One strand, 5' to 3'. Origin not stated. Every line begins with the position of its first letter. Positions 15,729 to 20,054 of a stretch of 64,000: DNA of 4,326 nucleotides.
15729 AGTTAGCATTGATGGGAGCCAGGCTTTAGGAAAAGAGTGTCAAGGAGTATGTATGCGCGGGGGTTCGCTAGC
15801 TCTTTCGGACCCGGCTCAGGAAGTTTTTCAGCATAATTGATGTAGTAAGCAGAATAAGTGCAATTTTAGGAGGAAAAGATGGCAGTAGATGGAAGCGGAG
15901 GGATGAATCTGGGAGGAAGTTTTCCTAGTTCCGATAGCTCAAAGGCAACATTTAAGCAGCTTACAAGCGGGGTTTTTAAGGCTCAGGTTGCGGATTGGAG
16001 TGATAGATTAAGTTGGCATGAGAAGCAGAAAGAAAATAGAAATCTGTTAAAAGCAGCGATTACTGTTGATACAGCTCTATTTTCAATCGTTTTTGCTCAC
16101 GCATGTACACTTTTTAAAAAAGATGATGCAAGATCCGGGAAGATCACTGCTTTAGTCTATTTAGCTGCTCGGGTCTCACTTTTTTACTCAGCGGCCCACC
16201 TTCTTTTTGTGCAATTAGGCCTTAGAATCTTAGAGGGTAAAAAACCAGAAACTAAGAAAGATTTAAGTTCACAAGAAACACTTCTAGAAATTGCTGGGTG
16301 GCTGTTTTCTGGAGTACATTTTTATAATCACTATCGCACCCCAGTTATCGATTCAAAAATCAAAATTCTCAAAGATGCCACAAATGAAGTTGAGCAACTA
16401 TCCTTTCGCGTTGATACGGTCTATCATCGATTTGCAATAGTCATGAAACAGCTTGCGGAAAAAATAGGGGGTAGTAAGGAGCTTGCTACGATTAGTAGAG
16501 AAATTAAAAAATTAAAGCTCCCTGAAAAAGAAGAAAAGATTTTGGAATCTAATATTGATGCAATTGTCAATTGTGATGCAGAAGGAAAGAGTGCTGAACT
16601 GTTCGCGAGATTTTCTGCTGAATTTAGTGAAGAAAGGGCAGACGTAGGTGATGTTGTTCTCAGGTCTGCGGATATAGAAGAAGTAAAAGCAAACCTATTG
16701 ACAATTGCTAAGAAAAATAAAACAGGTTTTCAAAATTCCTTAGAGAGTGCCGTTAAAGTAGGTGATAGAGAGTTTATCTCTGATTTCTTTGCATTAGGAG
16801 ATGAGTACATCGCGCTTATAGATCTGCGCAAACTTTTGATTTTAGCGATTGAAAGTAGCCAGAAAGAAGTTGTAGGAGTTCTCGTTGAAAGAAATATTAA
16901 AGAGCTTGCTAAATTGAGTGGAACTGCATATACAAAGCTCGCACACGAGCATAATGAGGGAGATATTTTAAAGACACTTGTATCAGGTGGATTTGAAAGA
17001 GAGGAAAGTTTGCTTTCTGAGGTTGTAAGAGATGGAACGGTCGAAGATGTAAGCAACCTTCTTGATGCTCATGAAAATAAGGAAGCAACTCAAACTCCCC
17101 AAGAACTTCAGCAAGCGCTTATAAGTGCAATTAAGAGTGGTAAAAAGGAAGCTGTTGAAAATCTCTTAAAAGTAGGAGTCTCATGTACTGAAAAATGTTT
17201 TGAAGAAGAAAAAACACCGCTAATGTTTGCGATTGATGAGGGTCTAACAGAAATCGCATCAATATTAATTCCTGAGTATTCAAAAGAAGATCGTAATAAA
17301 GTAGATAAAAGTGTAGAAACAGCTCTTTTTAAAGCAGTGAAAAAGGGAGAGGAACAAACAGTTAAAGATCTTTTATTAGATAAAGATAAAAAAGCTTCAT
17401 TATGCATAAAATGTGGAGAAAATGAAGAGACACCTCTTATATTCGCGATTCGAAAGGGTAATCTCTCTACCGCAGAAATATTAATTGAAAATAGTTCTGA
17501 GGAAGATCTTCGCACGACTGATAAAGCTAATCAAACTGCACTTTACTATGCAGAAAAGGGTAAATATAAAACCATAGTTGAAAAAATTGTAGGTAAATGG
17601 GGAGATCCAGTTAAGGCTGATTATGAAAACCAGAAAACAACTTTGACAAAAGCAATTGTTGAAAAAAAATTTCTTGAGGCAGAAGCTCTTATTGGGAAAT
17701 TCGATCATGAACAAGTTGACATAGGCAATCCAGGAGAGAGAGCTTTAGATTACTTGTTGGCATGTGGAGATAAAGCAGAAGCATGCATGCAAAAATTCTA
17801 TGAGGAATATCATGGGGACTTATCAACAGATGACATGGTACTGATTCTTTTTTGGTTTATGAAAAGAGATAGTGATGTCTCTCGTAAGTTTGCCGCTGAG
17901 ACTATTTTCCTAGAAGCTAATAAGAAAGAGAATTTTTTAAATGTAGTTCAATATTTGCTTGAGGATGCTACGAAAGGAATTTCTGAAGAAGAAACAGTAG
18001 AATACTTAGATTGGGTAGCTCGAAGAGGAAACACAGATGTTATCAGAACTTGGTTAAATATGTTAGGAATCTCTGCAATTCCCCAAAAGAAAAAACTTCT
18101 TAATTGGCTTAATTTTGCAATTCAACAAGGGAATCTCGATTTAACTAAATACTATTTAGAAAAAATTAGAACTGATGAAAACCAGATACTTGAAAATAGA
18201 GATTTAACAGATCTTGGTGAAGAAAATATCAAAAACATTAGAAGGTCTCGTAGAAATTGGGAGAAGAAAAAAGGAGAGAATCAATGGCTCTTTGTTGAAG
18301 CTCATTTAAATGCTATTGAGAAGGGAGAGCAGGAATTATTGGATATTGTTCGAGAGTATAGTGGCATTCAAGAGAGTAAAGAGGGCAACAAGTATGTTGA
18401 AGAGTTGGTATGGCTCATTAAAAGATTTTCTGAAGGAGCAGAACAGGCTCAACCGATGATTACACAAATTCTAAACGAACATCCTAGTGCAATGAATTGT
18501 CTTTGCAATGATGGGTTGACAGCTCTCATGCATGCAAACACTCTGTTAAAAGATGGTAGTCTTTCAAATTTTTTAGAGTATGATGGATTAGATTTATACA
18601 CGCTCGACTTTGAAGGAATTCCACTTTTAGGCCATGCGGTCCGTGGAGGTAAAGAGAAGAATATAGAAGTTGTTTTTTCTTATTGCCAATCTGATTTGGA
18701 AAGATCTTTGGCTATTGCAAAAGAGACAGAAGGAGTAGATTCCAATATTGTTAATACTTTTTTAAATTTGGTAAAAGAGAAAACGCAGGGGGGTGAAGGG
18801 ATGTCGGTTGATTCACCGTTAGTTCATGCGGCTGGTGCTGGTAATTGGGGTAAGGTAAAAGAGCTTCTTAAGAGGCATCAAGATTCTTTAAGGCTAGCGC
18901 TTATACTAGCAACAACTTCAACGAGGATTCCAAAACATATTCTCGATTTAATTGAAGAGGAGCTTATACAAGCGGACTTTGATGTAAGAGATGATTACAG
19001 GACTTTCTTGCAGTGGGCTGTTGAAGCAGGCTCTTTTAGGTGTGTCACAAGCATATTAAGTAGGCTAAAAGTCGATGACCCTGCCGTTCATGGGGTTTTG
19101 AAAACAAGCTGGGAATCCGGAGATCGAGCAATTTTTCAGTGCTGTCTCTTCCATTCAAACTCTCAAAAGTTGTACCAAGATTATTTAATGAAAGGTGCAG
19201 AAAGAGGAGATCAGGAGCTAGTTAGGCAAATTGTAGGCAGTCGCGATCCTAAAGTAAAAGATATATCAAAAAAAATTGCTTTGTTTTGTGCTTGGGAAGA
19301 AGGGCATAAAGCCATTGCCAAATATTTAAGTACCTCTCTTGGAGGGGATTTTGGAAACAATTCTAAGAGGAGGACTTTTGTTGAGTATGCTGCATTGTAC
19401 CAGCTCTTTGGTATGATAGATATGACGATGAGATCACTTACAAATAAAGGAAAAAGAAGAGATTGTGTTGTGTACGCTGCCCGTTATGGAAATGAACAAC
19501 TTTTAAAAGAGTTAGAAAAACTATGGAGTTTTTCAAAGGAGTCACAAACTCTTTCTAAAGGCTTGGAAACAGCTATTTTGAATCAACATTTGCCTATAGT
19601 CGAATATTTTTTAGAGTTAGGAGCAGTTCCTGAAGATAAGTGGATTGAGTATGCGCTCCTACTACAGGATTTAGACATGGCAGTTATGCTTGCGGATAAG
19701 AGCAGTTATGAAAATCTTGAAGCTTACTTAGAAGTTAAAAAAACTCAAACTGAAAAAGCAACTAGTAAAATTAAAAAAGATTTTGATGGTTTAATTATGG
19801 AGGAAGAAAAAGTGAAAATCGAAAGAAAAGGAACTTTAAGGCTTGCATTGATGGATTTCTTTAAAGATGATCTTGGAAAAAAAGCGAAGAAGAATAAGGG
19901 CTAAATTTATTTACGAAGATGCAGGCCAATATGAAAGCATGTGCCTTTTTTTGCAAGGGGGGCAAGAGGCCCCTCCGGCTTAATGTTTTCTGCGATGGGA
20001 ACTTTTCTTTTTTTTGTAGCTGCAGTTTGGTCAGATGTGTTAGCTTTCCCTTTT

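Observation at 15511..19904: DUF4280 spike-tip gene directly followed by a 1341-aa ankyrin protein with an Inc-like bilobed hydrophobic domain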

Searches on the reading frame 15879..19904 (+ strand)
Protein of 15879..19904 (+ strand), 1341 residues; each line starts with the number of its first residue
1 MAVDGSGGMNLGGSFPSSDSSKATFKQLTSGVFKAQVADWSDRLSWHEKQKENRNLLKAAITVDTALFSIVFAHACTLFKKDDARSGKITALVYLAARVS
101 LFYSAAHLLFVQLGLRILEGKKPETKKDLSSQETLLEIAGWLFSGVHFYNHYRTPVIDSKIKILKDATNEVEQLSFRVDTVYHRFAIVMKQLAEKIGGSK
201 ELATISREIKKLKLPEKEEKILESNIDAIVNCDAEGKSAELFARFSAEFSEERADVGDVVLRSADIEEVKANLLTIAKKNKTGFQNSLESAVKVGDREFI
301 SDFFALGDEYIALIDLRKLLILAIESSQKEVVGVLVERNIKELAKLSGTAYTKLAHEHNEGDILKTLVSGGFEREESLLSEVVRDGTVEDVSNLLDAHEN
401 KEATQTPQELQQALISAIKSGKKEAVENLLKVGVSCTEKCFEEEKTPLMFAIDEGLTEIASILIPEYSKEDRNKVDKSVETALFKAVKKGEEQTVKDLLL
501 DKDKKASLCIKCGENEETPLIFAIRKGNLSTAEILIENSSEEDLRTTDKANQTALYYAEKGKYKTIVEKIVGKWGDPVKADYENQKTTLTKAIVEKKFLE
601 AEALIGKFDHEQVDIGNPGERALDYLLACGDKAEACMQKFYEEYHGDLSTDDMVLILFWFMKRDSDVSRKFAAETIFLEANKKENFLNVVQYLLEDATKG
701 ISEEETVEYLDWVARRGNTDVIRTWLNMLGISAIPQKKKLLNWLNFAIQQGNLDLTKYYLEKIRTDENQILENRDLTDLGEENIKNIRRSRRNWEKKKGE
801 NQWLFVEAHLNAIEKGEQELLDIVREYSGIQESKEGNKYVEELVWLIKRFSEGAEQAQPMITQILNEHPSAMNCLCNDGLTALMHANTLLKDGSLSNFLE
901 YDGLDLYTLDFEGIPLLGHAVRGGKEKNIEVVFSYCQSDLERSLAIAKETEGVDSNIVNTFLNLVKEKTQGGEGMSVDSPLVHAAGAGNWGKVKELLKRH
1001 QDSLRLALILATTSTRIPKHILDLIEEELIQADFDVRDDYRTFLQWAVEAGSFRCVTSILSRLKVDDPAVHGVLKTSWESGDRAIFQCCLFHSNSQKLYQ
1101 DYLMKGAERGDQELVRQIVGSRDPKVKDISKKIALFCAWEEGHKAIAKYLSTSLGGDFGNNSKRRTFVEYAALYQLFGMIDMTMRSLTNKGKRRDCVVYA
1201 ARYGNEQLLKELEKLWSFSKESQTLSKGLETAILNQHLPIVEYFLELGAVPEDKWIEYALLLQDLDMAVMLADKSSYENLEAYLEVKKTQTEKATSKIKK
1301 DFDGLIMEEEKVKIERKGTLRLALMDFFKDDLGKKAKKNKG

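Call 7: search_protein_families(library=pfam, proteins=[window:15879-19904:+], max_evalue=0.01)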
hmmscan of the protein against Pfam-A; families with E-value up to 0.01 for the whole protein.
window:15879-19904:+ (1341 aa): 8 families
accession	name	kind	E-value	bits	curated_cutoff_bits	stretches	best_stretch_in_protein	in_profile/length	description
PF12796.13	Ank_2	-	9e-45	151.6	27.3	4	414-503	1-85/90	Ankyrin repeats (3 copies)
PF13637.12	Ank_4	-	2.2e-18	66.3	22.7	1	483-536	1-50/50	Ankyrin repeats (many copies)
PF13857.12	Ank_5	-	2.6e-15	56.8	27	0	515-558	13-56/56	Ankyrin repeats (many copies)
PF00023.36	Ank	-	3.3e-15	55.8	21.1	0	516-539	2-25/33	Ankyrin repeat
PF13606.12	Ank_3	-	4.1e-15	54.6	22.3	0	1229-1249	6-26/30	Ankyrin repeat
PF24521.3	Ank_KRIT1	-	4.8e-11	43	80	0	376-466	19-107/149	KRIT1 ankyrin-repeats domain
PF23745.1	ANK_LRRK2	-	2.4e-07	31.1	27.5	0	660-732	50-119/130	LRRK2 ANK repeat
PF24575.1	TPR_Slam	-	0.0022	18.8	35.2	0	400-432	5-37/104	Surface lipoprotein assembly modifier, N-terminal TPR repeats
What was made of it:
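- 17004..17678 (+): Clear ankyrin-repeat block (residues about 376-600). Pfam Ank_2, Ank_4 and Ank_5 (call 7).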

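Call 12: search_protein_families(library=ncbifam, proteins=[window:15879-19904:+], max_evalue=0.01)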
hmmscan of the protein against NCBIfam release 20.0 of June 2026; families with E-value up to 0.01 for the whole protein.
window:15879-19904:+ (1341 aa): 4 families
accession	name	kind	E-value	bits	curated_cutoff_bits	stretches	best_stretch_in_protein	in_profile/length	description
NF043028.1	T4SS_AnkX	equivalog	1.7e-13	49.7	1400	1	323-595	465-729/938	Dot/Icm T4SS effector AnkN/AnkX/LegA8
NF043022.1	T4SS_AnkG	equivalog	3.7e-13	49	500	2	377-464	298-385/455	Dot/Icm T4SS effector AnkG/AnkZ/LegA7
NF043029.1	T4SS_AnkY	equivalog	3e-09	35.9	600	1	479-575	422-515/543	Dot/Icm T4SS effector AnkY/LegA9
NF043019.1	T4SS_AnkC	equivalog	8.4e-08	31.5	450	0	503-552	188-236/459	Dot/Icm T4SS effector AnkC/LegA12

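Call 57: search_solved_structures(query=window:15879-19904:+, max_evalue=0.001, show_alignments=0)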
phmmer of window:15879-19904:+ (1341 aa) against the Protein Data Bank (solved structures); distinct sequences matched with E-value up to 0.001: 65 (the best 60 are shown).
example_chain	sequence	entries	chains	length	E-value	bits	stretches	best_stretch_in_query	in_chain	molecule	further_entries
9jxq_C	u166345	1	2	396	5.4e-20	73.9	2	403-571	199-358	Kinase D-interacting substrate of 220 kDa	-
4rlv_A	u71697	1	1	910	2e-14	55.4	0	411-544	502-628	Ankyrin-1, Ankyrin-2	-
7tw3_G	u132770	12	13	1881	1e-13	53.1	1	417-567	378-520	Ankyrin-1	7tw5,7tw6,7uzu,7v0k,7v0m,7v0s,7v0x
5lec_A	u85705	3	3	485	4.7e-12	47.5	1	407-555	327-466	DDD_D12_12_D12_12_D12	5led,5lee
5y4d_A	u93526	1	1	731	6e-12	47.2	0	416-549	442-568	Ankyrin-1,Ankyrin-2,Ankyrin-2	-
4hqd_A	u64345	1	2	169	1.5e-10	42.6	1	409-572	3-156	Engineered Protein OR265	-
1n11_A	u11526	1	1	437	1.5e-09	39.2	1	421-577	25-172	Ankyrin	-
4qfv_A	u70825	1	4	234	2.6e-09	38.5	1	410-600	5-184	ANK-N5C-281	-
5y4f_A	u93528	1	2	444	5.7e-09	37.3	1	411-544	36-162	Ankyrin-2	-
4o60_A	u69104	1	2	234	7.4e-09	37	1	410-577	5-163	ANK-N5C-317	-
7ptx_A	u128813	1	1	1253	1.3e-08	36.1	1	389-623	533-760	Alpha-latrocrustotoxin-Lt1a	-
4hb5_A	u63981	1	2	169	2.3e-08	35.3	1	409-571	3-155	Engineered Protein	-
4gpm_A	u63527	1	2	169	2.6e-08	35.2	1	409-572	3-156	Engineered Protein OR264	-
4gmr_A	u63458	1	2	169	3.5e-08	34.7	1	409-571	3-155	OR266 DE NOVO PROTEIN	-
5lea_A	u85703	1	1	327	5.6e-08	34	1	406-555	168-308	DD_Off7_12_3G124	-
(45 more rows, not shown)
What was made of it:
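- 17004..17678 (+): PDB ankyrin and DARPin matches (call 57).
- On Ankyrin-repeat proteins: PDB ankyrin hits reach E 5e-20 (call 57).
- Checked: PDB ankyrin matches cover residues about 380-600 (call 57).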

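Call 66: predict_structure(protein=window:15879-19478:+)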
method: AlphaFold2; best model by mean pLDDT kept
length: 1200 residues; sequences in the alignment: 1
mean_pLDDT: 43.0   pTM: 0.25
mean pLDDT of the five models: 43.0, 34.2, 32.8, 31.1, 26.5
residues with pLDDT >= 90: 0; 70-90: 0; 50-70: 259; < 50: 941
segments of 3 or more residues with pLDDT < 50: 1-277, 305-307, 340-422, 428-479, 502-516, 556-558, 560-562, 585-616, 621-629, 684-687, 689-705, 707-711, 713-717, 719-724, 726-738, 744-751, 753-760, 762-816, 823-831, 846-1043, 1046-1059, 1061-1064, 1108-1110, 1120-1200
pLDDT, mean of each block of 10 residues (from residue 1): 26 29 34 32 34 35 37 39 41 39 39 37 36 40 38 36 38 36 39 44 45 40 40 37 34 33 37 46 57 55 51 58 59 53 39 40 41 31 39 44 42 46 48 43 37 40 42 46 55 59 45 47 59 61 53 50 56 54 48 45 41 42 49 53 54 52 49 53 49 48 49 48 48 45 48 46 44 40 39 38 35 46 45 50 49 43 40 38 38 39 33 34 36 34 39 40 40 34 35 41 39 36 40 43 48 45 51 59 54 55 54 50 45 38 35 32 36 34 33 25
secondary structure, 60 per line:
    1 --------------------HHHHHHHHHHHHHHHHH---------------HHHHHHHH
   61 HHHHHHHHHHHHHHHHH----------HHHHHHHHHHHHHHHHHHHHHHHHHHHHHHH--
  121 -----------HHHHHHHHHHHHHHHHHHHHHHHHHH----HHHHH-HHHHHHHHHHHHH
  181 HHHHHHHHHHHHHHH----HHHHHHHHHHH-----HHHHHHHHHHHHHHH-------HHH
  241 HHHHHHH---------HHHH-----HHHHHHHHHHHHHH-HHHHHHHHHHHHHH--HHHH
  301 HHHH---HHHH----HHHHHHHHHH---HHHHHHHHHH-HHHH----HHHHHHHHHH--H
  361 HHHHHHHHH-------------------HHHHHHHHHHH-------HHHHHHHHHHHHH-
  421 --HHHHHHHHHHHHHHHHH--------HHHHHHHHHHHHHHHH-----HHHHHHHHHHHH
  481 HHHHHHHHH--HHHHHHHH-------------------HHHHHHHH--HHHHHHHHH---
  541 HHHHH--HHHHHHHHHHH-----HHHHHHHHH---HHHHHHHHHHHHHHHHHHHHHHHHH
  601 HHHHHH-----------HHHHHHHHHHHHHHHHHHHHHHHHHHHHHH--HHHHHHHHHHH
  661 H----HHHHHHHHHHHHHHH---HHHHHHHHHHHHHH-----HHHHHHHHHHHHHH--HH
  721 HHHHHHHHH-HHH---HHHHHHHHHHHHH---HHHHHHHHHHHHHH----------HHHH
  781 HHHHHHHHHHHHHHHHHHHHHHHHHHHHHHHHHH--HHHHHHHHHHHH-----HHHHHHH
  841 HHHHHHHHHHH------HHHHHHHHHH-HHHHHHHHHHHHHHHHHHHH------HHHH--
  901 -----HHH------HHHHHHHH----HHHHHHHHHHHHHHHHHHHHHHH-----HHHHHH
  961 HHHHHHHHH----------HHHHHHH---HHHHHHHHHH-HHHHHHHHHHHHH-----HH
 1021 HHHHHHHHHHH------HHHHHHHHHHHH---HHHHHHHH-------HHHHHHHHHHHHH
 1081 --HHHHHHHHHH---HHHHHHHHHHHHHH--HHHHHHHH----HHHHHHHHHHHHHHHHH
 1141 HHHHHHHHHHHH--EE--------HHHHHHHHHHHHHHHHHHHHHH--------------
elements in order (helices of 4 or more, strands of 3 or more residues): H21-37 H53-77 H88-118 H132-157 H162-166 H168-195 H200-210 H216-230 H238-247 H257-260 H266-279 H281-294 H297-304 H308-311 H316-325 H329-338 H340-343 H348-357 H360-369 H389-399 H407-419 H423-439 H448-463 H469-489 H492-499 H519-526 H529-537 H541-545 H548-558 H564-572 H576-606 H618-647 H650-661 H666-680 H684-697 H703-716 H719-729 H737-749 H753-766 H777-814 H817-828 H834-851 H858-867 H869-888 H895-898 H915-922 H927-949 H955-969 H980-986 H990-999 H1001-1013 H1019-1031 H1038-1049 H1053-1060 H1068-1080 H1083-1092 H1096-1109 H1112-1119 H1124-1152 H1165-1186
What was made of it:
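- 16044..16115 (+): Hydrophobic helix 1 (residues 56-79). AF2 helix at 53-77 (call 66).
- Checked: The low-confidence AF2 model places helices at 53-77 and 88-118 (call 66).
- Tried and rejected: Mean pLDDT was 43, the model was all-alpha, and it was unusable for fold search, so no fold search was run (call 66).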

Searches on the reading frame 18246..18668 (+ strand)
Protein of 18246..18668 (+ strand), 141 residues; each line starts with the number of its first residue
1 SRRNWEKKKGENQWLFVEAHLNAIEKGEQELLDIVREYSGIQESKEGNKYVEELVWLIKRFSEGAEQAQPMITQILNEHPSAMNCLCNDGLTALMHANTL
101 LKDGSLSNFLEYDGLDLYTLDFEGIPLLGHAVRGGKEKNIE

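Call 68: find_related_loci(query=A2, collection=metagenome_contigs, flank=10000)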
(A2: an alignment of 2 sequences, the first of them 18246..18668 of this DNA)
Query A2 (141 aa) in metagenome_contigs; peptide patterns used: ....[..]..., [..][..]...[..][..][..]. (x = any residue, [..] = any of these).
358 stretches matched a pattern, but none encodes a relative of the query by tblastn (E <= 1e-3).
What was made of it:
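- Tried and rejected: A scan seeded with the only region conserved between the two ankyrin proteins gave nothing (call 68).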
